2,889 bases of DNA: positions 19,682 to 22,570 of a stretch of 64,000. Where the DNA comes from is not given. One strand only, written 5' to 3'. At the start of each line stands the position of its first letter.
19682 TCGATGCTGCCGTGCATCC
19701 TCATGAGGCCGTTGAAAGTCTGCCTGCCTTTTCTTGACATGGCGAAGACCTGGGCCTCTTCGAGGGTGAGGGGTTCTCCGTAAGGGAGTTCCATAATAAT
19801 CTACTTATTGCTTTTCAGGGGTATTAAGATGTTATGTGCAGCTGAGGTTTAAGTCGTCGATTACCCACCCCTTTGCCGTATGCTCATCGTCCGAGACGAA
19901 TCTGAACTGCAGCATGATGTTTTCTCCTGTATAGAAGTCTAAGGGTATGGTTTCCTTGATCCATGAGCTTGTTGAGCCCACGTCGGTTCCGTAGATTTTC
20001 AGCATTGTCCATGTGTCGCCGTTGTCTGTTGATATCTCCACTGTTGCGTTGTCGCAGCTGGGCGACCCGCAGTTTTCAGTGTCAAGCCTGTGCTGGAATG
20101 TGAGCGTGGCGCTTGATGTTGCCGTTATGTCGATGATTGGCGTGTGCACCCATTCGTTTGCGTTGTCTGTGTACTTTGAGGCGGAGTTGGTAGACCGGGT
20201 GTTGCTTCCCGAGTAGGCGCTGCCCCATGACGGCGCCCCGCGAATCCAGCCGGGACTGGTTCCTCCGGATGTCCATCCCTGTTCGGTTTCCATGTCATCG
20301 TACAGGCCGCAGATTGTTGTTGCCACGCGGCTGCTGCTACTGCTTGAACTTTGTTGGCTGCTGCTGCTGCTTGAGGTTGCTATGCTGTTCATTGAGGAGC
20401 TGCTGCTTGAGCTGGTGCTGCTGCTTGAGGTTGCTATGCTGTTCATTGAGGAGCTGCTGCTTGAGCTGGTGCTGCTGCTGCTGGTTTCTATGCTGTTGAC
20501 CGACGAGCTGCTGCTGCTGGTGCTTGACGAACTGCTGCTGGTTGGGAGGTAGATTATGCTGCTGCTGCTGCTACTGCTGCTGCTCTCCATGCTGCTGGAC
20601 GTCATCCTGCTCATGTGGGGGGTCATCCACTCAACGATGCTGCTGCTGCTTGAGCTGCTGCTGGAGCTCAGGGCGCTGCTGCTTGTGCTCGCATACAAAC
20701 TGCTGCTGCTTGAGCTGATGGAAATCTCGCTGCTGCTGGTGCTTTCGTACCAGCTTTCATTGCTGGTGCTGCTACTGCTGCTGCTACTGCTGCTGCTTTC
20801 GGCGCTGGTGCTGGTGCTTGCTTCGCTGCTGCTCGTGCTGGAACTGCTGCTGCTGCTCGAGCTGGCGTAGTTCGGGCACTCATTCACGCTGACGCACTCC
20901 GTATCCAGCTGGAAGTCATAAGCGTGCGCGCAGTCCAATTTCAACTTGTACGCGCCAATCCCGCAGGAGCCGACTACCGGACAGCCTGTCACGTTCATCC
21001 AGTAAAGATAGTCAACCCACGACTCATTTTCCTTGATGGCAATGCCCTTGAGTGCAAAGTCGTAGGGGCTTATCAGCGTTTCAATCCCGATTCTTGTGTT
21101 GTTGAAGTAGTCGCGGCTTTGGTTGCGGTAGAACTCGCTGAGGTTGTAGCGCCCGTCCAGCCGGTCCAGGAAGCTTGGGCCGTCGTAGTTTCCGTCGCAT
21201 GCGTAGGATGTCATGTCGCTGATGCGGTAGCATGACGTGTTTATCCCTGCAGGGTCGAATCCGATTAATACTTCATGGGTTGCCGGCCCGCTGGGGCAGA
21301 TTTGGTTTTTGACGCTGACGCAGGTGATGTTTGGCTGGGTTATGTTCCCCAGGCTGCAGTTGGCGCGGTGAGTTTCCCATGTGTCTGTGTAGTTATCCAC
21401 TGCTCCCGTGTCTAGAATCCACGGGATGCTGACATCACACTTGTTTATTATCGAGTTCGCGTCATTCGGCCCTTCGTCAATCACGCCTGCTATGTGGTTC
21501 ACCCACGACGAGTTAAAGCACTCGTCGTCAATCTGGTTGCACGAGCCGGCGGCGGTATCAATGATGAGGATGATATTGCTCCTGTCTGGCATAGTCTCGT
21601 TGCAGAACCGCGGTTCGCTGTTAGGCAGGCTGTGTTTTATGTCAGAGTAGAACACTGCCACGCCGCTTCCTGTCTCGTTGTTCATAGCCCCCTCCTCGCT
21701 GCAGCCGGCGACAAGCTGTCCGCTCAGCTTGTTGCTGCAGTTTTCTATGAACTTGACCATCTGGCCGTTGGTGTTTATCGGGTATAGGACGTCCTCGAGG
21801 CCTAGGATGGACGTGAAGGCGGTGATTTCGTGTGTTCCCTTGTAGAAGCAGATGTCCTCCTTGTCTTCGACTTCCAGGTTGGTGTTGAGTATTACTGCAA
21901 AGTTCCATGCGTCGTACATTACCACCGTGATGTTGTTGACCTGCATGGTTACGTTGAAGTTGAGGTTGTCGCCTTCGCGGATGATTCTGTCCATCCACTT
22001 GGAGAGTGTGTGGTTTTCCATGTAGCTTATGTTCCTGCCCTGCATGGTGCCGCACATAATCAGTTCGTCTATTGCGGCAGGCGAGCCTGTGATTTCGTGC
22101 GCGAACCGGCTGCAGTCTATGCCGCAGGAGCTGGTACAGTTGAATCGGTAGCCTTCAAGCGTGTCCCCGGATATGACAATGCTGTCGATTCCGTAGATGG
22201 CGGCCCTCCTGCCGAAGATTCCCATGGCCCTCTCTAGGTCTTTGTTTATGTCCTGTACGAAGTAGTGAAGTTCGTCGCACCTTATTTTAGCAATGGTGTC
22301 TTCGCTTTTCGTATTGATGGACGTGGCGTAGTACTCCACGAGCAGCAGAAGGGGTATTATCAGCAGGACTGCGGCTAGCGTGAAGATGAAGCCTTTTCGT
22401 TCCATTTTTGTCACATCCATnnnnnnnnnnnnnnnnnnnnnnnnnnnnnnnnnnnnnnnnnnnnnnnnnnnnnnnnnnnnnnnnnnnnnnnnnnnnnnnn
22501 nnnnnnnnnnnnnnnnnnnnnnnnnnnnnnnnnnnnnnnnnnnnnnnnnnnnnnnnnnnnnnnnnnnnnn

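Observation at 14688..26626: Twelve-kb type IV pilus-like locus whose cargo includes two giant adhesin-like prepilins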

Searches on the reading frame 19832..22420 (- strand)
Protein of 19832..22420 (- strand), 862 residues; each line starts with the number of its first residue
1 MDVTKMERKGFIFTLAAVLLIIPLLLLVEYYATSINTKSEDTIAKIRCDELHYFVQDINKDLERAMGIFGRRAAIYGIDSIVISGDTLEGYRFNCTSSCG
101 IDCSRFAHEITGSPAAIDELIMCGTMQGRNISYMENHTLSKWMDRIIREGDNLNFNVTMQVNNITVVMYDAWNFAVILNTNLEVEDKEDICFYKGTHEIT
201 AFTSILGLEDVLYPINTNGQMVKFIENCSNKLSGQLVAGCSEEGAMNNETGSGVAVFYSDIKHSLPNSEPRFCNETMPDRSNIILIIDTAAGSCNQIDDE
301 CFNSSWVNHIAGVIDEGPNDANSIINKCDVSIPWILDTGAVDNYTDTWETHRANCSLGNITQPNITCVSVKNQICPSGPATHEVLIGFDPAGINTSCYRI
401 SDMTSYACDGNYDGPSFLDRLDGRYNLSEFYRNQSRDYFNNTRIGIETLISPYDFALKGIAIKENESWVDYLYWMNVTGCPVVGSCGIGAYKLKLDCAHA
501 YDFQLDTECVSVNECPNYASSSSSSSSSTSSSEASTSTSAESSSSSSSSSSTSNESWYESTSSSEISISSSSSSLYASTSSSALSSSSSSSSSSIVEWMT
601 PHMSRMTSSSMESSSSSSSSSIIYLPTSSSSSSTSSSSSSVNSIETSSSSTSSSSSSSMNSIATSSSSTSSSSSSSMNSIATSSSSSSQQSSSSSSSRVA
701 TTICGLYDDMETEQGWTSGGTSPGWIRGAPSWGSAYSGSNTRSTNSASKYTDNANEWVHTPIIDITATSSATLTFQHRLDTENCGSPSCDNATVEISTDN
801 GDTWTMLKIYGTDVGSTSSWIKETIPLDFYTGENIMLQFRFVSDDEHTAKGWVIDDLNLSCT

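Call 4: search_protein_families(library=pfam, proteins=[window:19832-22420:-], max_evalue=0.1)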
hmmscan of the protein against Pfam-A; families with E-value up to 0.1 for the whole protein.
window:19832-22420:- (862 aa): 2 families
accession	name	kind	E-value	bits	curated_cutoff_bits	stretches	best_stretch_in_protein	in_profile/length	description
PF20773.4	InhA-like_MAM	-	3.7e-10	40.1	26.9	1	751-860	46-163/191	Immune inhibitor A-like, MAM domain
PF21471.3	Reelin_subrepeat-B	-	4.7e-07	30.1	27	1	764-858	31-125/127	Reelin subrepeat B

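Call 5: search_protein_families(library=ncbifam, proteins=[window:19832-22420:-], max_evalue=0.1)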
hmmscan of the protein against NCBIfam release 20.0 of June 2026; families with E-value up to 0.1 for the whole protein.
window:19832-22420:- (862 aa): 0 families

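Call 31: find_homologous_proteins(query=window:19832-22420:-, max_evalue=0.00001)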
Query window:19832-22420:- (862 aa): 69 proteins with E <= 0.00001 among 8000 candidates.
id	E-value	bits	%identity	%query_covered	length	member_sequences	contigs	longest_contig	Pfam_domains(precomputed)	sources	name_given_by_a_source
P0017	0.0e+0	1881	100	99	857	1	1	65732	PF20773.6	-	-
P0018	1.2e-206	707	57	59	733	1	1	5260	-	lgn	-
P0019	1.0e-177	611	48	59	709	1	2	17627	PF20773.6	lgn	-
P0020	1.7e-176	607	47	60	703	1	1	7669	PF20773.6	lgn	-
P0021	3.8e-175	603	47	59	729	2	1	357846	PF20773.6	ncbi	ncbi:MAG: hypothetical protein V1921_04690 [Candidatus Altiarchaeota archaeon]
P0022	1.7e-171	591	39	99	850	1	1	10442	PF20773.6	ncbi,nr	ncbi:MAG: immune inhibitor A [Candidatus Altiarchaeota archaeon]|nr:immune inhibitor A [Candidatus A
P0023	1.6e-170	587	38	18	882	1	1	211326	PF20773.6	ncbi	ncbi:MAG: hypothetical protein V1875_02395 [Candidatus Altiarchaeota archaeon]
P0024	1.9e-170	587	47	59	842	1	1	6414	PF20773.6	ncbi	-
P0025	7.1e-169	582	48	60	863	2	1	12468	PF20773.6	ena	-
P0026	6.0e-167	575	37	99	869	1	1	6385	PF20773.6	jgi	jgi:hypothetical protein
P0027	3.4e-163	563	44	59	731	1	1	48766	PF20773.6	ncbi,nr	ncbi:Immune inhibitor A peptidase M6 [uncultured archaeon]|nr:Immune inhibitor A peptidase M6 [uncul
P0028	6.2e-163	562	36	99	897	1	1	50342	PF20773.6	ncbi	ncbi:MAG: hypothetical protein ABIH11_00105 [Candidatus Altiarchaeota archaeon]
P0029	1.2e-160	555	46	59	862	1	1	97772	-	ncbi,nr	ncbi:MAG: hypothetical protein GF416_06840 [Candidatus Altiarchaeales archaeon]|nr:hypothetical prot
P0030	3.4e-160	553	44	60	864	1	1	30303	PF20773.6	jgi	jgi:hypothetical protein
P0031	1.8e-159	551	35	99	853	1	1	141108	PF20773.6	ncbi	ncbi:MAG: hypothetical protein V1744_01465 [Candidatus Altiarchaeota archaeon]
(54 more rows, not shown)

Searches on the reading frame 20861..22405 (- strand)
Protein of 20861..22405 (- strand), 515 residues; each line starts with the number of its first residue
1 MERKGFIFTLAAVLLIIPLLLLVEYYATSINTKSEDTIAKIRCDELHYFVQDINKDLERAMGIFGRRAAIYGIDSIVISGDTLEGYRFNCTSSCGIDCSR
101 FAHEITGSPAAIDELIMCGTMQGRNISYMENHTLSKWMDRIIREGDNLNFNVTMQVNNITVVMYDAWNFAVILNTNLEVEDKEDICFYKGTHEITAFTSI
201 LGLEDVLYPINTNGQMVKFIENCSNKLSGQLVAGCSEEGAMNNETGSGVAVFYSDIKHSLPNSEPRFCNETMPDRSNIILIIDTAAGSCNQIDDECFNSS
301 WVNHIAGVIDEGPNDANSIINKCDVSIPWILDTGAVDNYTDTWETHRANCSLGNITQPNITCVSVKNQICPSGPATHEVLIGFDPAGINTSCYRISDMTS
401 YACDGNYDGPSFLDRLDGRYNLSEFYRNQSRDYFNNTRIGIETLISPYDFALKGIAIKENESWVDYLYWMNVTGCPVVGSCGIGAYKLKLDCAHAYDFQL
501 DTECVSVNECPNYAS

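Call 51: predict_structure(alignment_id=A2)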
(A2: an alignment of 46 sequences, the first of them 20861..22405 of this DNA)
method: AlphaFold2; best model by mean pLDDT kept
length: 515 residues; sequences in the alignment: 46
mean_pLDDT: 86.5   pTM: 0.80
mean pLDDT of the five models: 86.5, 86.2, 85.6, 85.2, 84.7
residues with pLDDT >= 90: 258; 70-90: 189; 50-70: 61; < 50: 7
segments of 3 or more residues with pLDDT < 50: 512-515
pLDDT, mean of each block of 10 residues (from residue 1): 72 88 69 67 92 96 97 95 96 90 93 96 91 94 96 95 98 96 91 97 97 95 78 79 83 79 63 75 74 84 88 71 84 82 65 72 84 80 85 94 90 98 97 98 95 94 97 90 79 92 80 45
secondary structure, 60 per line:
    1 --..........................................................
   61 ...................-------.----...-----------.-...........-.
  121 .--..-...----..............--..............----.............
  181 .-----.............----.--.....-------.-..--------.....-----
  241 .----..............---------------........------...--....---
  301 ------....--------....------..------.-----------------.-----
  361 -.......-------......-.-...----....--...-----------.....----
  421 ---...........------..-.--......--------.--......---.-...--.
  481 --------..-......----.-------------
elements in order: H3-79 H108-118 H134-147 E150-163 E168-181 E187-199 H207-211 E231-235 E246-252 H253-259 E278-282 H294-297 E307-310 H319-322 E362-368 E376-381 E392-395 H412-416 H424-434 H447-452 H465-469 E475-477 H492-497

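Call 54: fold_search(model_id=the predicted structure, library=pdb)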
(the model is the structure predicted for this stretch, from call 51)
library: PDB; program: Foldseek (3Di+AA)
matches with E <= 10: 988; with E <= 0.001: 0
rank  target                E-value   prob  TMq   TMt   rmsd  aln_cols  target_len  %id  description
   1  2bmo_B                2.3e-02  0.21  0.09  0.21  21.2       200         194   10  The Crystal Structure of Nitrobenzene Dioxygenase (released 2005-05-04)
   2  9q8z_A                2.7e-02  0.33  0.09  0.08  14.8       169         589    9  Human chondroitin sulfate polymerase complex CHSY3-CHPF (released 2025-12-03)
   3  8f3v                  4.3e-02  0.11  0.08  0.07  28.8       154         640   10  Crystal structure of Penicillin Binding Protein 5 (PBP5) PAPAPAP variant apo form from Enterococcus faecium (released 2023-11-15)
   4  6p7l_C                4.5e-02  0.25  0.09  0.25  14.6       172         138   10  1.8 Angstrom structure of Aln2 from Streptomyces sp. CM020 (released 2020-06-17)
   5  6p7l_A                5.1e-02  0.25  0.09  0.25  14.6       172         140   10  1.8 Angstrom structure of Aln2 from Streptomyces sp. CM020 (released 2020-06-17)
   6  8f3f                  5.4e-02  0.11  0.08  0.06  27.1       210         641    8  Crystal structure of Penicillin Binding Protein 5 (PBP5) T485M variant apo form from Enterococcus faecium (released 2023-07-05)
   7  8f3n                  5.4e-02  0.10  0.08  0.06  28.4       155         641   10  Crystal structure of Penicillin Binding Protein 5 (PBP5) T485A variant with S466 insertion penicillin bound form from En (released 2023-07-05)
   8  6mka                  5.7e-02  0.14  0.08  0.06  31.6       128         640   11  Crystal structure of penicillin binding protein 5 (PBP5) from Enterococcus faecium in the open conformation (released 2018-10-31)
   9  2ux0_B                6.4e-02  0.23  0.08  0.26  18.6       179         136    9  Structure of the oligomerisation domain of calcium-calmodulin dependent protein kinase II gamma (released 2007-04-10)
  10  5dvy                  6.4e-02  0.09  0.06  0.05  30.7       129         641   11  2.95 Angstrom Crystal Structure of the Dimeric Form of Penicillin Binding Protein 2 Prime from Enterococcus faecium (released 2015-10-07)
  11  3d9r_A                6.8e-02  0.16  0.09  0.25  14.7       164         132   10  Crystal structure of ketosteroid isomerase-like protein (YP_049581.1) from ERWINIA CAROTOVORA ATROSEPTICA SCRI1043 at  (released 2008-07-01)
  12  9jp5_B                6.8e-02  0.14  0.09  0.21  19.1       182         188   10  Phthalate 3,4-dioxygenase from Rhodococcus jostii RHA1 (released 2024-10-30)
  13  4qah                  7.2e-02  0.30  0.06  0.10   4.5        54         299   17  The second sphere residue T263 is important for function and activity of PTP1B through modulating WPD loop (released 2014-12-24)
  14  6p77_A                7.2e-02  0.20  0.08  0.24  15.2       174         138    8  2.5 Angstrom structure of Caci_6494 from Catenulispora Acidiphila (released 2020-06-17)
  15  5xbp_C                7.2e-02  0.15  0.09  0.22  19.7       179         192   10  Oxygenase component of 3-nitrotoluene dioxygenase from Diaphorobacter sp. strain DS2 (released 2017-04-19)
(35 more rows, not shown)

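Call 82: search_protein_representatives(alignment_id=A2)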
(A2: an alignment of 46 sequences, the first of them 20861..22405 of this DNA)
Query: 46 sequences, 644 profile positions. Proteins with E-value up to 0.001 (for the whole library): 944; up to 1e-10: 693; up to 1e-30: 210. The best 150 are listed.
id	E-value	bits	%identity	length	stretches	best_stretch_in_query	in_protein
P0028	8.3e-244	827.3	-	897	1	5-628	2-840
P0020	4.8e-236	801.6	-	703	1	3-637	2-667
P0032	1.4e-231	786.9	-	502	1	6-495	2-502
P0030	9.5e-230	780.8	-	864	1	5-639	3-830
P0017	1.2e-222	757.3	-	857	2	7-592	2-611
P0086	5.0e-220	748.7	-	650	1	4-568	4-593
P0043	9.2e-220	747.8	-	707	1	4-550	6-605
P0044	3.3e-219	746.0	-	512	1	6-487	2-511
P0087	2.2e-218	743.2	-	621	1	2-529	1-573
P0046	5.0e-216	735.5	-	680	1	4-597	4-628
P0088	8.7e-215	731.4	-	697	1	3-541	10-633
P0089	1.9e-208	710.5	-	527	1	5-496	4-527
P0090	8.0e-204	695.1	-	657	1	5-570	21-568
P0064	2.9e-201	686.7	-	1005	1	7-627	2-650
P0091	9.3e-199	678.4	-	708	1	7-603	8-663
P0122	1.6e-74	268.0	-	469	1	7-486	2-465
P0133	1.0e-63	232.2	-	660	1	9-512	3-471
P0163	3.6e-45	171.0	-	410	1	12-486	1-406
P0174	2.7e-43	164.8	-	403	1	7-486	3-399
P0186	3.9e-41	157.7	-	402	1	6-486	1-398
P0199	3.5e-38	147.9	-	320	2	2-238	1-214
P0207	3.0e-37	144.8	-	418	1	9-486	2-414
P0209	5.0e-37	144.1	-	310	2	8-231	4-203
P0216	1.1e-36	142.9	-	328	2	5-226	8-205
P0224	9.1e-36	139.9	-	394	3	113-270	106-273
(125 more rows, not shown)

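Call 83: list_cluster_members(proteins=[P0122, P0133, P0163, P0174, P0186, P0199, P0207, P0209, P0216, P0224])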
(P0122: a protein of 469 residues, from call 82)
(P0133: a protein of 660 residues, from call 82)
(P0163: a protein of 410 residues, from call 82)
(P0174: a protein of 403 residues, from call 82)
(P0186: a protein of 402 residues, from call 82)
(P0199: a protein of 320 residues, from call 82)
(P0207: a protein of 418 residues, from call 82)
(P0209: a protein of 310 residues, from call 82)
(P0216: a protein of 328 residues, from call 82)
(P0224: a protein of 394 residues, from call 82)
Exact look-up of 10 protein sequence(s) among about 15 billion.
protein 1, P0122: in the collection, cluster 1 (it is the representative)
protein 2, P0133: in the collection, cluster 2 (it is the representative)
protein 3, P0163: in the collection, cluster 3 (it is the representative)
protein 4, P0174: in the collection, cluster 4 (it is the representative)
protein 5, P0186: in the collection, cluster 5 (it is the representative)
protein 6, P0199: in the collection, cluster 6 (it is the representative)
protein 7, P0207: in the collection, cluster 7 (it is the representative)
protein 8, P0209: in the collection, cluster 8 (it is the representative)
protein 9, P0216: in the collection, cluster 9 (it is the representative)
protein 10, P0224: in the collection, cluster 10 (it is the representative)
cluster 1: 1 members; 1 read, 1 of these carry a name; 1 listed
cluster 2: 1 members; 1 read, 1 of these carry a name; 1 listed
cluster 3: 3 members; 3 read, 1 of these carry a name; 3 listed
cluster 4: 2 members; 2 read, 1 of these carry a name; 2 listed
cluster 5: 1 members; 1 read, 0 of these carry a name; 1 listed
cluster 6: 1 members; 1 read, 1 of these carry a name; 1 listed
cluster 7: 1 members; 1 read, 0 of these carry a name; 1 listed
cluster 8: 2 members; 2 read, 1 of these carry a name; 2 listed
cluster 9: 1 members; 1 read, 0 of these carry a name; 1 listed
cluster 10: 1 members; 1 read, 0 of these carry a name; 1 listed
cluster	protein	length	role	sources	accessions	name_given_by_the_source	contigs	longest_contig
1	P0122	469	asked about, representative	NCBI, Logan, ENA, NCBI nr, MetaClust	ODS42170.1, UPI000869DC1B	MAG: hypothetical protein MSIBF_02205 [Candidatus Altiarchaeales archaeon IMC4] | status=active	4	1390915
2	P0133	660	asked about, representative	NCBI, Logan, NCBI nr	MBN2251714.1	MAG: LamG domain-containing protein [Candidatus Altiarchaeota archaeon] | LamG domain-containing protein [Candidatus Altiarchaeota archaeon]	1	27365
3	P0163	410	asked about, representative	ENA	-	-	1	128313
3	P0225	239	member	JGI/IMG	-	phosphohistidine swiveling domain-containing protein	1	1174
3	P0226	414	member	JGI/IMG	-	-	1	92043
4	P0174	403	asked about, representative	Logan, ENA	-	-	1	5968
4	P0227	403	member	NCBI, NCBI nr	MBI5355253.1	MAG: hypothetical protein HZB68_02240 [Candidatus Aenigmarchaeota archaeon] | hypothetical protein [Candidatus Aenigmarchaeota archaeon]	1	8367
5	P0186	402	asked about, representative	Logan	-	-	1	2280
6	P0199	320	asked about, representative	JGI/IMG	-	hypothetical protein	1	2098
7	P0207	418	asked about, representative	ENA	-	-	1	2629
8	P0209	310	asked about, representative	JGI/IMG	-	-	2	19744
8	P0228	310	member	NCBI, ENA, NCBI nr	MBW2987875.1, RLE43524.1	hypothetical protein DRJ48_00700 [Candidatus Woesearchaeota archaeon] | hypothetical protein [Candidatus Woesearchaeota archaeon]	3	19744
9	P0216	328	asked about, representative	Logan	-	-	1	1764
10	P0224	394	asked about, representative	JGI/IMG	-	-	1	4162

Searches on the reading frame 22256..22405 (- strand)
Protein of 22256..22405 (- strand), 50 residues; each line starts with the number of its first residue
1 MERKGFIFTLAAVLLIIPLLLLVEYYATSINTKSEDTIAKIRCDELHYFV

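Call 44: search_protein_families(library=pfam, proteins=[window:22256-22405:-], max_evalue=10)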
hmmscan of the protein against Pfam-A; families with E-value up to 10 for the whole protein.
seq(50 aa): 0 families
